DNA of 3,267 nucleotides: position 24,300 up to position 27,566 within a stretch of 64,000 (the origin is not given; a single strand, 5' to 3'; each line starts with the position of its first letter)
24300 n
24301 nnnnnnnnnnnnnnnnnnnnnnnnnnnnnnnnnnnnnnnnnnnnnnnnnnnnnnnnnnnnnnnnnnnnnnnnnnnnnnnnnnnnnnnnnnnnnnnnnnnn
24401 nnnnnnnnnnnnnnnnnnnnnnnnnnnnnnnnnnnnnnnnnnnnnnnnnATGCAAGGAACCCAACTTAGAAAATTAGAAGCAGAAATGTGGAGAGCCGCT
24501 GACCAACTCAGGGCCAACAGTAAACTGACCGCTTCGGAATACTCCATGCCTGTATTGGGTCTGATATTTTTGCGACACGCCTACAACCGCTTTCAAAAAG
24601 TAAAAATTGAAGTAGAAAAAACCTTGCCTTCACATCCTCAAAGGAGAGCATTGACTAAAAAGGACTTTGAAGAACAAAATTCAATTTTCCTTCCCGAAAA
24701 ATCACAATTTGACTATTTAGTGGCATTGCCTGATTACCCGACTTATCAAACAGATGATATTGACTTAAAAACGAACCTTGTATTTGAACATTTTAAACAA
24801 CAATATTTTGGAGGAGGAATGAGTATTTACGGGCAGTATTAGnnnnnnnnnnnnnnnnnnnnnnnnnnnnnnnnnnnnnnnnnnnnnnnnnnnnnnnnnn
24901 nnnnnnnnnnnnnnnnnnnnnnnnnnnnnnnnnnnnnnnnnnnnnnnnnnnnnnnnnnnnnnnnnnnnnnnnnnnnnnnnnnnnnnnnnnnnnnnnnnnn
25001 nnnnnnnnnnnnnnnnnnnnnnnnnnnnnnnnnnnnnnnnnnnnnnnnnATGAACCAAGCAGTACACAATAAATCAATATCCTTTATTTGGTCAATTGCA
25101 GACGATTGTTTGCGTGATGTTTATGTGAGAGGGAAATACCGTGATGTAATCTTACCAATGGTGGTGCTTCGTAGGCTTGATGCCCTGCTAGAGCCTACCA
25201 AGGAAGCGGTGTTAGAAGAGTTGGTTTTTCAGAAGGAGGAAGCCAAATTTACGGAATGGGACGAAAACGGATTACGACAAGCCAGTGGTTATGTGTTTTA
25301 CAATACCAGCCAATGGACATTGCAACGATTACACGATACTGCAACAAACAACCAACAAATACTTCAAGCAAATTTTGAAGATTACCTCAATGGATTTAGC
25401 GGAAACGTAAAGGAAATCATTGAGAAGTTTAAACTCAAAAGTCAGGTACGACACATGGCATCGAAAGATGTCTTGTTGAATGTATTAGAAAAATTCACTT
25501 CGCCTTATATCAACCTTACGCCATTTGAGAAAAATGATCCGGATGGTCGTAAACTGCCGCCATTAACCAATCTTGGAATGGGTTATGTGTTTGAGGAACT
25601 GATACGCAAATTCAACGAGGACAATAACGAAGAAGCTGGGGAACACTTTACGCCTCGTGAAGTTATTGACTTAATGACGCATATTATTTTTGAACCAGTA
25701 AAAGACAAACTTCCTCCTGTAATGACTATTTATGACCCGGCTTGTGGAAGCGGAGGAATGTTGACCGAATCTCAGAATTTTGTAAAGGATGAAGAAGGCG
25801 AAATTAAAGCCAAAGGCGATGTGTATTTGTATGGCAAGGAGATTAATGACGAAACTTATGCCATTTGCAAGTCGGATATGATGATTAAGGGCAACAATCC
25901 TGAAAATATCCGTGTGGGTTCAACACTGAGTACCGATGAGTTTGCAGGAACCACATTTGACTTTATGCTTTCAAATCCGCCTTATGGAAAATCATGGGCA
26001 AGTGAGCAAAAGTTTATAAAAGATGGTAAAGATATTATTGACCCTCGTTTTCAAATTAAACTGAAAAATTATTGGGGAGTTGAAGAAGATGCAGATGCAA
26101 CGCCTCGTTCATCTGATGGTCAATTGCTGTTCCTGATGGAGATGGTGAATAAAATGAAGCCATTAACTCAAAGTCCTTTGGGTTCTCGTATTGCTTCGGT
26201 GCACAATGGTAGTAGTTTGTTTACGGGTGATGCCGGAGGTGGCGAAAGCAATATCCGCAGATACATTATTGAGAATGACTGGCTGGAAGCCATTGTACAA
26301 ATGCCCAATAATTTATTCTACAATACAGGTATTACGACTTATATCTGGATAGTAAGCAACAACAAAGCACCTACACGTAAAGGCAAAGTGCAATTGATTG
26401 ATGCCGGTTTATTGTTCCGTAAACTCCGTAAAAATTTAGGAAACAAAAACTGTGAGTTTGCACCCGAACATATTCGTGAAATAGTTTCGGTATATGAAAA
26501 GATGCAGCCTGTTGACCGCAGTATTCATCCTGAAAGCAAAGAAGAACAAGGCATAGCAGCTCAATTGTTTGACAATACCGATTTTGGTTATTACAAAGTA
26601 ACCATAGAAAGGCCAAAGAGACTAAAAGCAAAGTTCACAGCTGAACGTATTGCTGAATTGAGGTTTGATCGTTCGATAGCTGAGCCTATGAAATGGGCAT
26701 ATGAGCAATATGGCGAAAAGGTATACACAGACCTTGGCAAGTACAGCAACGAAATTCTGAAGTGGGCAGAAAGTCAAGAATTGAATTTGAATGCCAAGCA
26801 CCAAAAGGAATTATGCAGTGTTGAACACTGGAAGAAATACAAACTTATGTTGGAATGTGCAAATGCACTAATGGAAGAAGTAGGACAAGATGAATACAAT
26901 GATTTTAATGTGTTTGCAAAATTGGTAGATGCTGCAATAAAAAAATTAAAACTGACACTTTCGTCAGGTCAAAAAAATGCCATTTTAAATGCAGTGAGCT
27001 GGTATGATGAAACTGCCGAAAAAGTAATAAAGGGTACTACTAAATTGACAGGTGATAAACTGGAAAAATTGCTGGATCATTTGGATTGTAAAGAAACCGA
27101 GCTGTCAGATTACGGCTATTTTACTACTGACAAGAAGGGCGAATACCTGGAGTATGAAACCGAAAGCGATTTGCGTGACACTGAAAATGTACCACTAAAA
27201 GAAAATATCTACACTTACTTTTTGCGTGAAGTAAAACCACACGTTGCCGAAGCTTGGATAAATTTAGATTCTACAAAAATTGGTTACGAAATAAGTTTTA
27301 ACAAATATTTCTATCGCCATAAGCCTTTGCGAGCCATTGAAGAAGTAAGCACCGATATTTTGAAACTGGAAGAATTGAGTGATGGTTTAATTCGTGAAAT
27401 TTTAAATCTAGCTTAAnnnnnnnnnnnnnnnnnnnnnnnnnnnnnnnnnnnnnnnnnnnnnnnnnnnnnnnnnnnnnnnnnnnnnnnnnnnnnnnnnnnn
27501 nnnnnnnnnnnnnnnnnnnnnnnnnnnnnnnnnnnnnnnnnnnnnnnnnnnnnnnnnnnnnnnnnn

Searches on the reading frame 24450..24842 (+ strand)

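Call 17: search_protein_families(library=pfam, proteins=[window:24450-24842:+], max_evalue=0.001)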
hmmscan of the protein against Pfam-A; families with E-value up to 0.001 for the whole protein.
window:24450-24842:+ (130 aa): 1 family
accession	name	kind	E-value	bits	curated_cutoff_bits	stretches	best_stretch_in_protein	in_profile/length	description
PF12161.14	HsdM_N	-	4.6e-12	47.2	24.5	1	9-118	1-100/135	HsdM N-terminal domain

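Call 18: search_protein_families(library=padloc, proteins=[window:24450-24842:+], max_evalue=0.001)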
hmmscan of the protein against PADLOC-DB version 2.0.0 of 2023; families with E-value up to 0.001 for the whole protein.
window:24450-24842:+ (130 aa): 4 families
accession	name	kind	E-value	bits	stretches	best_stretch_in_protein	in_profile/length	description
PDLC03035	MTase_I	-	5.7e-33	112.4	1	4-96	5-98/653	Type I methyltransferase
PDLC03031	MTase_I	-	4.5e-09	33.1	1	5-91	4-94/834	Type I methyltransferase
PDLC03240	MTase_II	-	2.3e-05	21.4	1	9-91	8-97/511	Type II methyltransferase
PDLC03022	MTase_I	-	2.3e-05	20.9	1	7-53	4-48/857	Type I methyltransferase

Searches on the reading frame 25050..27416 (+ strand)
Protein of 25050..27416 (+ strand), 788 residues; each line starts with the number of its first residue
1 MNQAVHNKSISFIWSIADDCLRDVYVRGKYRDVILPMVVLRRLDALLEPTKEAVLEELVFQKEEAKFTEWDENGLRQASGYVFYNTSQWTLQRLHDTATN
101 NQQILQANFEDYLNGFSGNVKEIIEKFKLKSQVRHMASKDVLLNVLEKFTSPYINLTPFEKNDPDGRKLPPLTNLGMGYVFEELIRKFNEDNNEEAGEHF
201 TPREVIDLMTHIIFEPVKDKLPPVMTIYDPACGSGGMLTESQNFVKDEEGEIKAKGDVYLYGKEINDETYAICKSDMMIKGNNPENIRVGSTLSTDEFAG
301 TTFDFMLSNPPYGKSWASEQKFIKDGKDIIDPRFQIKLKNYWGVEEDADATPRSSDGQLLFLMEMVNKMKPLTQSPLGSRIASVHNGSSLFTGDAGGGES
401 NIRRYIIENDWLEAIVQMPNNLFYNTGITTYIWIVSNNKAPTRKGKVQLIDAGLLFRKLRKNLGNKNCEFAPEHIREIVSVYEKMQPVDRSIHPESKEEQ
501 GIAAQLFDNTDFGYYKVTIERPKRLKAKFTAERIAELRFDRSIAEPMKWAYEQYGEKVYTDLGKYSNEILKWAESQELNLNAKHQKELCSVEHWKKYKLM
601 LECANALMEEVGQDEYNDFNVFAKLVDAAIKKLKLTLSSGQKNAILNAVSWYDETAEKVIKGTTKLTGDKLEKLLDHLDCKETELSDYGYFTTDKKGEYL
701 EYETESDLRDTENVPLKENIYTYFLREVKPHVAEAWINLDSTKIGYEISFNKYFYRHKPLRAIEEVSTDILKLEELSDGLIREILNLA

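Call 17: search_protein_families(library=pfam, proteins=[window:25050-27416:+], max_evalue=0.001)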
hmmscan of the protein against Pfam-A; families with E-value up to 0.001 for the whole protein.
window:25050-27416:+ (788 aa): 3 families
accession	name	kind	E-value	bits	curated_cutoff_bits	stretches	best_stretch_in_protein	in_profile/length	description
PF02384.22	N6_Mtase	-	3e-58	198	20.4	1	177-489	6-279/311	N-6 DNA Methylase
PF12161.14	HsdM_N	-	1.6e-24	87.5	24.5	1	11-149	3-135/135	HsdM N-terminal domain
PF01170.24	UPF0020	-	0.00012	22.3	22.3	1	226-321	31-140/197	RMKL-like, methyltransferase domain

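Call 18: search_protein_families(library=padloc, proteins=[window:25050-27416:+], max_evalue=0.001)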
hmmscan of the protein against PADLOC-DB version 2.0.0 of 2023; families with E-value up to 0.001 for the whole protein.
window:25050-27416:+ (788 aa): 25 families
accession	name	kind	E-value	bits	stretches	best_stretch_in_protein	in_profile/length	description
PDLC03029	MTase_I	-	1.6e-265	880.7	1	2-785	2-660/661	Type I methyltransferase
PDLC03031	MTase_I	-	2.1e-44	150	1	17-489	15-460/834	Type I methyltransferase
PDLC03022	MTase_I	-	3.6e-44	149.3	1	27-498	23-459/857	Type I methyltransferase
PDLC03027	MTase_I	-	1.5e-35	121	1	177-489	138-413/810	Type I methyltransferase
PDLC03019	MTase_I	-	3.2e-33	113.1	1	177-479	150-416/932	Type I methyltransferase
PDLC03035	MTase_I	-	3.4e-31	106.5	2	177-313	155-285/653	Type I methyltransferase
PDLC03026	MTase_I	-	3.1e-30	103.8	1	176-489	122-404/487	Type I methyltransferase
PDLC03021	MTase_I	-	6.6e-30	102.4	1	86-484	67-417/491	Type I methyltransferase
PDLC03038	MTase_I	-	1.2e-27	94.2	1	7-485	7-423/896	Type I methyltransferase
PDLC03240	MTase_II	-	8.9e-26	88.8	2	177-333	164-305/511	Type II methyltransferase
PDLC03039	MTase_I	-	1.4e-24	84.3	1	10-485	8-421/708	Type I methyltransferase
PDLC03032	MTase_I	-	8.7e-23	78.3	1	177-483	140-409/1001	Type I methyltransferase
PDLC03028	MTase_I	-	1.2e-22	77.9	1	11-484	731-1161/1236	Type I methyltransferase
PDLC04134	mad2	-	8.4e-21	72.3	1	182-484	255-486/492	mads_2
PDLC03033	MTase_I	-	3.2e-20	70.6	1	180-525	185-502/541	Type I methyltransferase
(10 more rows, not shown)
